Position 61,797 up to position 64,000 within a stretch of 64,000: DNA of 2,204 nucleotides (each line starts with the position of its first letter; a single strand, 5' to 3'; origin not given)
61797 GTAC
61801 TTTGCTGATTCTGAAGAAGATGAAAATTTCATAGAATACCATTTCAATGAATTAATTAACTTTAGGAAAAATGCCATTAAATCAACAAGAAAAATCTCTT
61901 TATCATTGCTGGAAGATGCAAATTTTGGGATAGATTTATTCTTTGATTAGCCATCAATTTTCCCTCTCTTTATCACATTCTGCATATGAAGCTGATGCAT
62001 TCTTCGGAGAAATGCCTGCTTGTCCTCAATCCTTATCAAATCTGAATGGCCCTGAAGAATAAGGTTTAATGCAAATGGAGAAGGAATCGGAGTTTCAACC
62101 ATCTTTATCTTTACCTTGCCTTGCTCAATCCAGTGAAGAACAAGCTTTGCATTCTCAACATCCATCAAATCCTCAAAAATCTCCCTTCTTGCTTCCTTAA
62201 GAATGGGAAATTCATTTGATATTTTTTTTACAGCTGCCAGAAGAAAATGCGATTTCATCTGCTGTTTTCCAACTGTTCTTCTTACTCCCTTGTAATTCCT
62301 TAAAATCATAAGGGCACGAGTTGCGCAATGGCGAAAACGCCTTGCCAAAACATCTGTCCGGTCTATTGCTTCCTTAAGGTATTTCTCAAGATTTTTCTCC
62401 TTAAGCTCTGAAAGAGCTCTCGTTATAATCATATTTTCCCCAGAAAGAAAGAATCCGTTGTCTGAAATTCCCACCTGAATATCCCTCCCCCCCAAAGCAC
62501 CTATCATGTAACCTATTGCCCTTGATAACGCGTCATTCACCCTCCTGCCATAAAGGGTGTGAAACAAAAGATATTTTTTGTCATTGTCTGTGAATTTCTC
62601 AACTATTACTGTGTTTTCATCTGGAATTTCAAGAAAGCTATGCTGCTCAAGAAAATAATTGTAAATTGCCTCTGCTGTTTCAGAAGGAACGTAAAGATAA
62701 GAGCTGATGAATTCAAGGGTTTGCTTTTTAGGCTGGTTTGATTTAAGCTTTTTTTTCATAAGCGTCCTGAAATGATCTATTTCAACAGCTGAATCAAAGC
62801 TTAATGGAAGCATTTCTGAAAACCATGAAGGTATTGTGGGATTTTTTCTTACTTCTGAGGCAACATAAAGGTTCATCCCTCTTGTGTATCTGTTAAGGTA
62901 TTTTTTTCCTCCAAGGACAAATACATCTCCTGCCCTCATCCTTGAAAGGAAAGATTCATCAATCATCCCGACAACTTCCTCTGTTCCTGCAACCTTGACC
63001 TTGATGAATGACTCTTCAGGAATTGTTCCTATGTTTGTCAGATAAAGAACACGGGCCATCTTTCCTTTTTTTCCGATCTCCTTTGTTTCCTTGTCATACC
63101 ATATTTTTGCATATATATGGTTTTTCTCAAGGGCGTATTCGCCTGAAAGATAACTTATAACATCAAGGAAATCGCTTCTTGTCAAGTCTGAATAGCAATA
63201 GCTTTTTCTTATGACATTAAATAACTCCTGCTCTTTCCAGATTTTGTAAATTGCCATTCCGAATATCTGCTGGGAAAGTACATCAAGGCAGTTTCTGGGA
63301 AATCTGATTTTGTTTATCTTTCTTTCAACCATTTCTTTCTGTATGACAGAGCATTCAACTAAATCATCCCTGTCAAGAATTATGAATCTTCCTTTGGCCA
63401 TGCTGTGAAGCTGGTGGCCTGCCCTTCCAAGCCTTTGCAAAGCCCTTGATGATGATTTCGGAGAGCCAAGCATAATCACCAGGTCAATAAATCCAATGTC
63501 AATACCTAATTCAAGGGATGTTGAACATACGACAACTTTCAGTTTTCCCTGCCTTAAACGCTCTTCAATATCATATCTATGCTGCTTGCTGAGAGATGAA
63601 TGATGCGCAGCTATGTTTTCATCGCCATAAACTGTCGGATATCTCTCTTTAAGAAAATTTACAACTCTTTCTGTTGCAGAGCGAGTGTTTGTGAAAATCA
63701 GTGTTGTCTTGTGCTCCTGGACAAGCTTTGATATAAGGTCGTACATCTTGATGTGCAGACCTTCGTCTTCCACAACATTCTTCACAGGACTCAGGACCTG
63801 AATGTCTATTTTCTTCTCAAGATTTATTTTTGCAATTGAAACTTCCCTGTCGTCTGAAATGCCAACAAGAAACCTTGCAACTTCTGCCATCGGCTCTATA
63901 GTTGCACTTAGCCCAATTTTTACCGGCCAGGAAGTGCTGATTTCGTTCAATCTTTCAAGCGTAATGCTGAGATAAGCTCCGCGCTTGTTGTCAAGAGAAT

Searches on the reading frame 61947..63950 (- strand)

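Call 44: search_protein_families(library=pfam, proteins=[window:61947-63950:-], max_evalue=0.01)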
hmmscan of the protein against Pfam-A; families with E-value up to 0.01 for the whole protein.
window:61947-63950:- (667 aa): 4 families
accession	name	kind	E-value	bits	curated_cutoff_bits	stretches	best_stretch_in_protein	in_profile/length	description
PF08494.16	DEAD_assoc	-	6.1e-59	199.5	23.5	1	442-627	1-191/191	DEAD/H associated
PF19306.5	WH_Lhr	-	5.1e-36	124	27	1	206-370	2-165/168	Large helicase-related protein, winged helix domain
PF00271.37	Helicase_C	-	2.3e-20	73.4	23.5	1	72-178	5-107/110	Helicase conserved C-terminal domain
PF22590.2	Cas3-like_C_2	-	8e-06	26.5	27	1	80-177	2-101/106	CRISPR-associated nuclease/helicase Cas3, C-terminal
